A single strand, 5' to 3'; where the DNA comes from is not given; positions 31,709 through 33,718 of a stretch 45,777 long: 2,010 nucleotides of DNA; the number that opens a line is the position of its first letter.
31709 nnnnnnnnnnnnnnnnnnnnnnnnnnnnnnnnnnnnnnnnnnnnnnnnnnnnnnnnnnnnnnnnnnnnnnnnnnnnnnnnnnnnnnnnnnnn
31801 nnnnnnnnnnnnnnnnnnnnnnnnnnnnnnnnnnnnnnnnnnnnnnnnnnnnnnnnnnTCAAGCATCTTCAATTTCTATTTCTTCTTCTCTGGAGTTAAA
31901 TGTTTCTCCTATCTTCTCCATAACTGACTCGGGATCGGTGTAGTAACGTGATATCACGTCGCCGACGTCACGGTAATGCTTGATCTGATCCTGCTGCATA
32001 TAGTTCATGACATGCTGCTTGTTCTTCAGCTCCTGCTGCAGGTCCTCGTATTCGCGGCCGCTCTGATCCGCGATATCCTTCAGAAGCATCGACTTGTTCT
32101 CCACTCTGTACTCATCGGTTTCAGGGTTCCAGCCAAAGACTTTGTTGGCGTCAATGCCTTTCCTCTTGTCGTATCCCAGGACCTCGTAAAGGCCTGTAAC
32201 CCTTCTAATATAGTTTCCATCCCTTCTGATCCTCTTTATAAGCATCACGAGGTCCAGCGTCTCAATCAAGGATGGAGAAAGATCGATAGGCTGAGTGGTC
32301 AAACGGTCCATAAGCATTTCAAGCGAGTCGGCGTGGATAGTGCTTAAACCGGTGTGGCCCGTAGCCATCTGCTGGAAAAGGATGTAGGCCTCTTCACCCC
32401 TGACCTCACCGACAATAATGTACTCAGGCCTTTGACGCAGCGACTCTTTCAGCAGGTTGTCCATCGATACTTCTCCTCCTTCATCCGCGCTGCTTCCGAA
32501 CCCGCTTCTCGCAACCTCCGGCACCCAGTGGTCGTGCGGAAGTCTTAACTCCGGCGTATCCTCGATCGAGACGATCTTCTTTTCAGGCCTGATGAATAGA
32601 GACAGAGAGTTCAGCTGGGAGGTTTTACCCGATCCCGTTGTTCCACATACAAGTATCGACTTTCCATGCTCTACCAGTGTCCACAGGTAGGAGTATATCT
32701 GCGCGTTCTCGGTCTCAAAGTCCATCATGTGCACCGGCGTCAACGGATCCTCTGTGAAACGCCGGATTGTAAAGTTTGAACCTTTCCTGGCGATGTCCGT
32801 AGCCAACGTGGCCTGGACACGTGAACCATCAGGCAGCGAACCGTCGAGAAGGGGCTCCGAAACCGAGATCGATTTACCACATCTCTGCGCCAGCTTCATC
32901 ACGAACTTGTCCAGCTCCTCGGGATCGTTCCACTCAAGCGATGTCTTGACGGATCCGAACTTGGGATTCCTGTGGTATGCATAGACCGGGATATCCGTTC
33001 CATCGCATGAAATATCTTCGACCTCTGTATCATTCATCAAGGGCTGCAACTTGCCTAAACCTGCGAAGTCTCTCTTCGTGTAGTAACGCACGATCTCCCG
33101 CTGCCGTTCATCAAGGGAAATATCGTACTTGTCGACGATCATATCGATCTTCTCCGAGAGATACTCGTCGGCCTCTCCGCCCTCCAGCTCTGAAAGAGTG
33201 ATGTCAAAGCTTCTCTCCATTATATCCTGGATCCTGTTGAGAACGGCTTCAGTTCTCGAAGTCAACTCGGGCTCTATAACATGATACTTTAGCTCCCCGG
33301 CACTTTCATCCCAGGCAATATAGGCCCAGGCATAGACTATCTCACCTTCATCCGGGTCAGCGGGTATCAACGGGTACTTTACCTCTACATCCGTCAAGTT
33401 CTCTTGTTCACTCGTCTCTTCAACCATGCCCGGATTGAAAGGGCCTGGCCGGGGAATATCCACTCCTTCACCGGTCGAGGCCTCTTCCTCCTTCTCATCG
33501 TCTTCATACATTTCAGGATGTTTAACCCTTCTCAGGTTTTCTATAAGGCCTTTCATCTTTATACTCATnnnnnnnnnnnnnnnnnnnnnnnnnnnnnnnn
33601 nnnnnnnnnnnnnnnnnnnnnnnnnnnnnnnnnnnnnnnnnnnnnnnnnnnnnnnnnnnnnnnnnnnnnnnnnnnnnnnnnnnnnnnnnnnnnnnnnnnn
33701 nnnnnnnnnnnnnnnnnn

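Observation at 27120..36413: Eleven-gene Epd/Tad-like type IV pilus locus with seven prepilin-like genes and a split platform protein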

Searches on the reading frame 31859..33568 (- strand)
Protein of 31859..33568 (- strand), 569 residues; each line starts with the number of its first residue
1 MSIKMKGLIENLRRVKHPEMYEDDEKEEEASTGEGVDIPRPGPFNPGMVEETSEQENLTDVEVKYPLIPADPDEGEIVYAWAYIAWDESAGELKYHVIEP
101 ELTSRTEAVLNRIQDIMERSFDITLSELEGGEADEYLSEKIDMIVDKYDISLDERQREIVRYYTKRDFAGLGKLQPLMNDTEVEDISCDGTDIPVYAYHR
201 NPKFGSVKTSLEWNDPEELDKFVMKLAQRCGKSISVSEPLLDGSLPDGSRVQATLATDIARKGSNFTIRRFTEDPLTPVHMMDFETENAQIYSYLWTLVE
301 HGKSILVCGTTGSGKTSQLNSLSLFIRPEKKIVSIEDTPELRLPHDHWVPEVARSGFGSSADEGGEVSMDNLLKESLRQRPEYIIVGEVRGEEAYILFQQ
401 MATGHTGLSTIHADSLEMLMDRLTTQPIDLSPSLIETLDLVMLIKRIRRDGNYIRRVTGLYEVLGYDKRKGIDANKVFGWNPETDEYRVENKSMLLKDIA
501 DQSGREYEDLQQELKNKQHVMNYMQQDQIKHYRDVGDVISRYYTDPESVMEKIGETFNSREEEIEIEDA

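Call 3: search_protein_families(library=pfam, max_evalue=0.1, proteins=[window:31859-33568:-])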
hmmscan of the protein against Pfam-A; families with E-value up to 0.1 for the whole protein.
window:31859-33568:- (569 aa): 9 families
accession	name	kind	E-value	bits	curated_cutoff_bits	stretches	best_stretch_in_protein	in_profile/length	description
PF00437.27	T2SSE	-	1.7e-32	113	24.9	1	236-443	68-277/370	Type II/IV secretion system protein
PF23989.1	PilB3_C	-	8.1e-07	29.6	27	1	483-553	1-70/83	PilB3-like, C-terminal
PF12775.13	AAA_7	-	0.0011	19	25.8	1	285-329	15-60/181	P-loop containing dynein motor region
PF01580.24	FtsK_SpoIIIE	-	0.0022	17.9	24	1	303-322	40-59/221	FtsK/SpoIIIE family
PF13238.12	AAA_18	-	0.01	16.7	29.4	1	305-409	1-95/128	AAA domain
PF00005.33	ABC_tran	-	0.011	16.8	25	1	299-339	8-48/137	ABC transporter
PF13401.12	AAA_22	-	0.014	16.2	27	0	301-326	4-29/130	AAA domain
PF05970.20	PIF1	-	0.015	15.4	25.9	1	290-333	8-53/223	PIF1-like helicase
PF00270.35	DEAD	-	0.081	13.1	26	0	296-317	8-29/167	DEAD/DEAH box helicase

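Call 4: search_protein_families(library=ncbifam, max_evalue=0.1, proteins=[window:31859-33568:-])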
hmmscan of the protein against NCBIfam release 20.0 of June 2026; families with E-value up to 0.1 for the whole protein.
window:31859-33568:- (569 aa): 32 families (the best 25 are shown)
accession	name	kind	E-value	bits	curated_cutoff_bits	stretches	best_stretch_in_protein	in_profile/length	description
NF058587.1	archaellum_moto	equivalog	1e-117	394.1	550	1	76-544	38-519/527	archaellum flagellar ATPase motor FlaI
NF053672.1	bindosome_BasE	exception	7.2e-56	190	1000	1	89-545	58-510/512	bindosome assembly system ATPase subunit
TIGR03819.1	heli_sec_ATPase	hypoth_equivalog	9.7e-47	159.8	373.15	1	164-424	45-298/340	TadA family conjugal transfer-associated ATPase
TIGR02788.1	VirB11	equivalog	1.9e-37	128.9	249.95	2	288-424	130-263/308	P-type DNA transfer ATPase VirB11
TIGR02782.1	TrbB_P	equivalog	7.9e-30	104.2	304.55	1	204-468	39-298/303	P-type conjugative transfer ATPase TrbB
NF010469.0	PRK13894.1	subfamily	8e-28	97.7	508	1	225-469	73-313/320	conjugal transfer ATPase TrbB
NF010475.0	PRK13900.1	equivalog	7.6e-25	87.7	389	2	287-424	145-280/333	type IV secretion system ATPase VirB11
NF010425.0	PRK13851.1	equivalog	6.7e-23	81.1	461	1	287-413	147-270/344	type IV secretion system protein VirB11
NF010407.0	PRK13833.1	subfamily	1.3e-18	67.5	499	1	233-466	76-303/323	conjugal transfer protein TrbB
NF041000.1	ATPase_ComGA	equivalog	2.4e-17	62.8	300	1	304-441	130-259/267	competence type IV pilus ATPase ComGA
TIGR02525.1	plasmid_TraJ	equivalog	1.2e-13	50.8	368.3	1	305-495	152-345/372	plasmid transfer ATPase TraJ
TIGR02538.1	type_IV_pilB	equivalog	5.3e-13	48.4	675.65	1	287-428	301-434/564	type IV-A pilus assembly ATPase PilB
NF007755.0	PRK10436.1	equivalog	6.8e-13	48.1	617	1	279-455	196-363/465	type II secretion system protein GspE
TIGR01420.1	pilT_fam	subfamily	1.3e-12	47.6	319.1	1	304-424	124-240/343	PilT/PilU family type 4a pilus ATPase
TIGR02533.1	type_II_gspE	equivalog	6.4e-12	44.9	630.25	1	298-428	238-361/486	type II secretion system ATPase GspE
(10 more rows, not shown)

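Call 6: find_homologous_proteins(query=window:31859-33568:-, max_evalue=1e-20)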
Query window:31859-33568:- (569 aa): 7965 proteins with E <= 1e-20 among 8000 candidates; the best 120 are listed.
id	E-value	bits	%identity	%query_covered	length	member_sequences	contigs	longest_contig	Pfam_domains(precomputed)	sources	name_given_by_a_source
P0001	0.0e+0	1284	100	100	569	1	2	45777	PF23989.1,PF00437.27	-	-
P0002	0.0e+0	1160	90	99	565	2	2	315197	PF23989.1,PF00437.27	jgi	jgi:flagellar protein FlaI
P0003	0.0e+0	1148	89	100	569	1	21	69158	PF00437.27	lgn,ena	-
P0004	0.0e+0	1148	89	100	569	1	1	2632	PF00437.27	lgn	-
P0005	0.0e+0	1147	88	100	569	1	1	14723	PF00437.27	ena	-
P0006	0.0e+0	1147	88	100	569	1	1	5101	PF00437.27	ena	-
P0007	0.0e+0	1146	88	100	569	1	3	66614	PF00437.27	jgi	jgi:flagellar protein FlaI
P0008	0.0e+0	1145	88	100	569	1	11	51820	PF00437.27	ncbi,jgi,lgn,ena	jgi:flagellar protein FlaI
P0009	0.0e+0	1140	88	100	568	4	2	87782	PF00437.27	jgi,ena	-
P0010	0.0e+0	1106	84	100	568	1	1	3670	PF23989.1,PF00437.27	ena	-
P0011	0.0e+0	1098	84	99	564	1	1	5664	PF23989.1,PF00437.27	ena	-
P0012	0.0e+0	1080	83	99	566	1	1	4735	PF23989.1,PF00437.27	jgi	-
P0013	0.0e+0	1076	82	100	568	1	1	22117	PF23989.1,PF00437.27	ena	-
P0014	0.0e+0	1074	82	99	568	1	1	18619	PF23989.1,PF00437.27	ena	-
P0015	0.0e+0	1073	81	100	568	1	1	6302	PF23989.1,PF00437.27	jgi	jgi:flagellar protein FlaI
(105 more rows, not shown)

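Call 7: find_related_loci(query=window:31859-33568:-, collection=genome_contigs, flank=10000)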
Query window:31859-33568:- (569 aa) in genome_contigs; peptide patterns used: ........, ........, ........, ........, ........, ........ (x = any residue, [..] = any of these).
198 stretches matched a pattern; 175 encode a relative of the query (tblastn E <= 1e-3); the best 80 are kept; 80 distinct loci.
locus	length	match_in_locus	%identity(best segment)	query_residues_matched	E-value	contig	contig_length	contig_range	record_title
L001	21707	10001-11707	80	1-569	0e+0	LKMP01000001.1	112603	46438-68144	MAG: Nanohaloarchaea archaeon B1-Br10_U2g21 LB-BRINE-C4, whole genome shotgun sequence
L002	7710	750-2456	80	1-569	0e+0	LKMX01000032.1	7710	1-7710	MAG: Nanohaloarchaea archaeon PL-Br10_U2g27 PL-BRINE-C12667, whole genome shotgun sequence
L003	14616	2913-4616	81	3-569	0e+0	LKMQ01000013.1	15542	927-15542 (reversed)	MAG: Nanohaloarchaea archaeon B1-Br10_U2g29 LB-BRINE-C1706, whole genome shotgun sequence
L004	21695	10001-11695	78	3-569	0e+0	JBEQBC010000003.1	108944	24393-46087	MAG: Candidatus Nanohaloarchaea archaeon isolate 04_S200.metabat2_refined.015 NODE_13_length_108944_cov_43.154783, whole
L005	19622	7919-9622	78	2-569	0e+0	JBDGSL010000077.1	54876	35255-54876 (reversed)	MAG: Candidatus Nanohalobium sp. isolate DAL-WCL_22_75C1R DAL-WCL_22_75C1R_77, whole genome shotgun sequence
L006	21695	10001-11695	78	3-569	0e+0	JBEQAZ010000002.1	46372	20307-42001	MAG: Candidatus Nanohaloarchaea archaeon isolate 04_S200.metabat_sspec.017_sub NODE_78_length_46372_cov_29.444740, whole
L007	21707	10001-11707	78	2-569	0e+0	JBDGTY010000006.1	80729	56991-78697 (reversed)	MAG: Candidatus Nanohalobium sp. isolate DAL-WCL_33_80C1R DAL-WCL_33_80C1R_6, whole genome shotgun sequence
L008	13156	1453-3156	76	1-569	0e+0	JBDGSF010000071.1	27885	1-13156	MAG: Candidatus Nanohaloarchaea archaeon isolate DAL-WCL_22_57C1R DAL-WCL_22_57C1R_71, whole genome shotgun sequence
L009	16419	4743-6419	75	3-563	0e+0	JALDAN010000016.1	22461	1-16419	MAG: Candidatus Nanohalarchaeota archaeon isolate NHA29 k141_17604_length_22461_cov_25.7983, whole genome shotgun sequen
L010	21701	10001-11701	75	1-569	0e+0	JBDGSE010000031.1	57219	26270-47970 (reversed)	MAG: Candidatus Nanohaloarchaea archaeon isolate DAL-WCL_22_54C1R DAL-WCL_22_54C1R_31, whole genome shotgun sequence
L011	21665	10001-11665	76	7-563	0e+0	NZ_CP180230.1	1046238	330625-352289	Candidatus Nanosalina sp. VS9-1 chromosome, complete genome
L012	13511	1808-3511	76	1-567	0e+0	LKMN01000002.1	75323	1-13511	MAG: Nanohaloarchaea archaeon B1-Br10_U2g1 LB-BRINE-C22, whole genome shotgun sequence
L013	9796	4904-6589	75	1-563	0e+0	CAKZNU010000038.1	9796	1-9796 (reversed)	MAG TPA_asm: uncultured euryarchaeote isolate ERR2683643_bin.0_CONCOCT_v1.1_MAG genome assembly, contig: ERZ1034569.987,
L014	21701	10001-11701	76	1-568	0e+0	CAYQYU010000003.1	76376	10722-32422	MAG TPA_asm: uncultured archaeon isolate SRP185896_co2_102 genome assembly, contig: NODE_72_length_76376_cov_7.111437, w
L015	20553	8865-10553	74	1-563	0e+0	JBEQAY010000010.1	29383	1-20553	MAG: Candidatus Nanohaloarchaea archaeon isolate 04_S200.metabat_sspec.014_sub NODE_220_length_29383_cov_76.545324, whol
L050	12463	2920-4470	50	35-556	2e-175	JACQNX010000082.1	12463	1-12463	MAG: Candidatus Aenigmatarchaeota archaeon isolate NC_groundwater_1266_Ag_S-0.2um_44_80 S_p2_S4_coassembly_k141_4073918,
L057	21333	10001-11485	50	55-554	2e-172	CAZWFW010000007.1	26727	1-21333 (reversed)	MAG TPA_asm: Candidatus Undinarchaeota archaeon isolate SRP141552_co1_230 genome assembly, contig: NODE_660_length_26727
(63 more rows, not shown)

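Call 22: search_solved_structures(query=window:31859-33568:-, max_evalue=1e-10, show_alignments=4)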
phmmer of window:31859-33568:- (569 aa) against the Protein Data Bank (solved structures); distinct sequences matched with E-value up to 1e-10: 9.
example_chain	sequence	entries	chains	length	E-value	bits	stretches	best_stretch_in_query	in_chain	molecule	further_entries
2oap_1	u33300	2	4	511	3.1e-106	359.2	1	84-555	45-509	Type II secretion system protein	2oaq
4ii7_A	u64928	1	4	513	1.9e-77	264.2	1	91-541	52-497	FlaI ATPase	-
4ihq_A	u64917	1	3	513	1.2e-76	261.5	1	91-541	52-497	FlaI ATPase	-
8rkd_E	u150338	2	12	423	6.7e-41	143.5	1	121-467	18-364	Pilus assembly ATPase CpaF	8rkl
8rjf_A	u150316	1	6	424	6.8e-41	143.5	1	121-467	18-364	Pilus assembly ATPase CpaF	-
9e24_A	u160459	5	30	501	8.2e-41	143.3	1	118-467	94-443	CpaF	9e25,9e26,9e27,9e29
6bge_A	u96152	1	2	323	2.3e-21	79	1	232-426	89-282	VirB11-like protein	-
1g6o_A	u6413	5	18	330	2.4e-21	79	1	232-426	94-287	CAG-ALPHA | virB11 homolog | Cag-alfa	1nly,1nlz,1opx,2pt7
2gza_A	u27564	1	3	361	6e-18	67.8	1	257-425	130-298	Type IV secretion system protein VirB11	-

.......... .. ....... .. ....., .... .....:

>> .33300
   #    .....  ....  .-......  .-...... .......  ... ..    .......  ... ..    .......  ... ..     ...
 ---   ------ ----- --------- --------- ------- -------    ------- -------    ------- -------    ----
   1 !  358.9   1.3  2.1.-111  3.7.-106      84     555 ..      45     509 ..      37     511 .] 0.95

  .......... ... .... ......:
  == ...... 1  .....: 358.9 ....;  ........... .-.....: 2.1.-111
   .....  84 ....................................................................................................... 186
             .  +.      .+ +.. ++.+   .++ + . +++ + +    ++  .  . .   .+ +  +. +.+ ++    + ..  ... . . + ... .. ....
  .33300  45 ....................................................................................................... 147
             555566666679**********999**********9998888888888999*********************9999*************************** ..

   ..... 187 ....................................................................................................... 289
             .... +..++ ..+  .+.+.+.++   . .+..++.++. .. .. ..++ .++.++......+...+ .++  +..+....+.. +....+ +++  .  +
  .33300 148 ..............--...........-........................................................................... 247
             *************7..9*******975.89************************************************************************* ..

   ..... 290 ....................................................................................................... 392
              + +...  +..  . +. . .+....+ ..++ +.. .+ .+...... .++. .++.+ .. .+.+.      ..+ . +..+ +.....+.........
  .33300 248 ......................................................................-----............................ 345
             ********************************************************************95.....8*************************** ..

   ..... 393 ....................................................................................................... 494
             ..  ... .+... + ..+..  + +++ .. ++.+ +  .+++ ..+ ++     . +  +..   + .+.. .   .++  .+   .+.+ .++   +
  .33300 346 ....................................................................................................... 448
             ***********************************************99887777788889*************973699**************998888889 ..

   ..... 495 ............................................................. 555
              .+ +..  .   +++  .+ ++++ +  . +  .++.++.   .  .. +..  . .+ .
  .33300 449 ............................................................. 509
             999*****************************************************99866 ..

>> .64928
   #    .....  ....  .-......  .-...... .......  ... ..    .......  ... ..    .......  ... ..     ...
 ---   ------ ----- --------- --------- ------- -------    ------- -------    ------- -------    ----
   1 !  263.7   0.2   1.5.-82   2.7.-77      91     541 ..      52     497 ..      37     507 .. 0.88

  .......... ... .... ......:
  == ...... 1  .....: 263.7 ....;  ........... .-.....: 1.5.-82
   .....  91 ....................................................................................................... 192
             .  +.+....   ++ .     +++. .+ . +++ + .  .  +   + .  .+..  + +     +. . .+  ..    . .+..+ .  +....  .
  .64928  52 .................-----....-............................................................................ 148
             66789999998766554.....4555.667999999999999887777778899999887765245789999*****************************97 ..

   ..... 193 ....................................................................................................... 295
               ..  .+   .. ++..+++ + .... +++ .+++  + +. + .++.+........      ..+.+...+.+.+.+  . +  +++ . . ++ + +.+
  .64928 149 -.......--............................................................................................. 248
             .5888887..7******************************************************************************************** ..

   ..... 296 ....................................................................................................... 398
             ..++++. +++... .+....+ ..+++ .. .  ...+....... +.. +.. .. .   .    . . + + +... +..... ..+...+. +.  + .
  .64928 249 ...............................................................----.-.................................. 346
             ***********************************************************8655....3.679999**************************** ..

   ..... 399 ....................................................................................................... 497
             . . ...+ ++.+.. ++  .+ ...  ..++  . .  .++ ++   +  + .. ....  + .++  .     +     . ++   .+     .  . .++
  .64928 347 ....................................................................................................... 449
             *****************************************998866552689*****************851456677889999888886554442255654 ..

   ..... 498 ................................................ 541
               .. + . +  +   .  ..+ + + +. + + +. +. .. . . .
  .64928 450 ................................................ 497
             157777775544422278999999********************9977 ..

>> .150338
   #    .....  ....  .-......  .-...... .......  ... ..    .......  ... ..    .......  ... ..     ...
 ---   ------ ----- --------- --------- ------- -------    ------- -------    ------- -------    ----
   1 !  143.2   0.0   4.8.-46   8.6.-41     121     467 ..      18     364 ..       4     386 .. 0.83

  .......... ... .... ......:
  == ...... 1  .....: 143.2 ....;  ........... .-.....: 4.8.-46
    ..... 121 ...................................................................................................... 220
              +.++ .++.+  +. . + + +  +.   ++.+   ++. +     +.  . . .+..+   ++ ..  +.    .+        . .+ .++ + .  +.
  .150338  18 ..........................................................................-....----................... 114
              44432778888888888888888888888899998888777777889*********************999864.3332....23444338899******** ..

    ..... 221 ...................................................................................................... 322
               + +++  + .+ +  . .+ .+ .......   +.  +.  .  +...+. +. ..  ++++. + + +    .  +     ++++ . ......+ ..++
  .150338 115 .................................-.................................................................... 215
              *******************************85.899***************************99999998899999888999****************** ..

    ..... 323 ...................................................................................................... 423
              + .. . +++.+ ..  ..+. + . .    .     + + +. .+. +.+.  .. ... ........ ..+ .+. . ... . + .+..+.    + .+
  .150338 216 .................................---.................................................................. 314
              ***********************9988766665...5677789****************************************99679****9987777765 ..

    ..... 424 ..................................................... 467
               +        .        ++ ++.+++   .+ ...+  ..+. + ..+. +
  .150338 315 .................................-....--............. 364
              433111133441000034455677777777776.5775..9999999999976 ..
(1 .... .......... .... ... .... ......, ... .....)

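Call 46: search_dna_similar(query=window:31859-33568:-, collection=plasmids, mode=protein, max_rows=25, max_evalue=1e-30)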
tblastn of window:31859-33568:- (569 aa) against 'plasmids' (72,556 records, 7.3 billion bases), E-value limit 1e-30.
Records with a match: 390; places in all: 397; records where one place covers at least 80% of the query: 0.
Best place of each record, by identity: <60% 390.
By first word of the organism name: Ralstonia 134; Sinorhizobium 74; Rhizobium 57; Pseudosulfitobacter 29; Azospirillum 13; Sphingobium 11; Burkholderia 10; Vibrio 6; Photobacterium 5; Caballeronia 4; and 34 more.
By predicted mobility (MOB-suite, as given by PLSDB): non-mobilizable 180; mobilizable 115; conjugative 95.
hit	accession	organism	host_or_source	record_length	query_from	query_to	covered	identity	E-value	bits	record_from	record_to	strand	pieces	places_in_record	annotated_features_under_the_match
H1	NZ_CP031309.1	Natronorubrum bangense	Cell culture,The Bange salt-alkaline ...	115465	79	471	69%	43.0%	1e-81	331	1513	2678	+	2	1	hypothetical protein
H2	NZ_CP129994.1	Salinibaculum sp. KK48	cell culture,sediment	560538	152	556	71%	40.7%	7e-94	322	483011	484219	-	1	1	ATPase, T2SS/T4P/T4SS family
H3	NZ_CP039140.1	Haloferax mediterranei ATCC 33500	Cell culture,Spain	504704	151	554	71%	40.5%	3e-90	311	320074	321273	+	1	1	none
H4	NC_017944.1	Haloferax mediterranei ATCC 33500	-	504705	151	554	71%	40.5%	3e-90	311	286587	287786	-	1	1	none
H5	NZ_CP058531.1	Halobaculum halophilum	cell culture,sediment in salt lake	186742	151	554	71%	39.5%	1e-88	306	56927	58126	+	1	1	type II/IV secretion system ATPase subunit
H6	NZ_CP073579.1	Photobacterium sp. GJ3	-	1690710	69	463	69%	32.1%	6e-42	169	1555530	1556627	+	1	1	record has no annotation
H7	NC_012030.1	Halorubrum lacusprofundi ATCC 49239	-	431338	151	432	50%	44.7%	1e-69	251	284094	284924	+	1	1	type II/IV secretion system ATPase subunit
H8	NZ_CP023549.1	Rhodobacter sp. CZR27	cell culture,paddy soil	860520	52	467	73%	30.1%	7e-36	151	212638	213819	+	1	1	CpaF family protein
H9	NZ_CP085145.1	Sulfitobacter dubius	cell culture,Sediment from the Channel ...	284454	70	483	73%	30.2%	4e-40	164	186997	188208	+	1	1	CpaF family protein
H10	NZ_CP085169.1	Sulfitobacter sp. DSM 110093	cell culture,Sediment from the Channel ...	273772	70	483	73%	30.2%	5e-40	164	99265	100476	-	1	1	CpaF family protein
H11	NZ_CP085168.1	Sulfitobacter sp. DSM 110093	cell culture,Sediment from the Channel ...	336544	70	483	73%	30.2%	5e-40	164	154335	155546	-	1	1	CpaF family protein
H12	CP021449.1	Ralstonia solanacearum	sesame seedling,cell culture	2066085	82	465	67%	32.4%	7e-39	160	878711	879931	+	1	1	hypothetical protein | major intrinsic protein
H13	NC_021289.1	Caballeronia insecticola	-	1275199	112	485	66%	32.8%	3e-41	167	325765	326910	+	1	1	none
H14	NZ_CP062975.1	Pontibacillus sp. ALD_SL1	mangrove mud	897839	86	490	71%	30.3%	1e-34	147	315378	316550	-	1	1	CpaF family protein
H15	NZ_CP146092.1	Ralstonia sp. RRA.1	-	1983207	108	484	66%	32.3%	1e-38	159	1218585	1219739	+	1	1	none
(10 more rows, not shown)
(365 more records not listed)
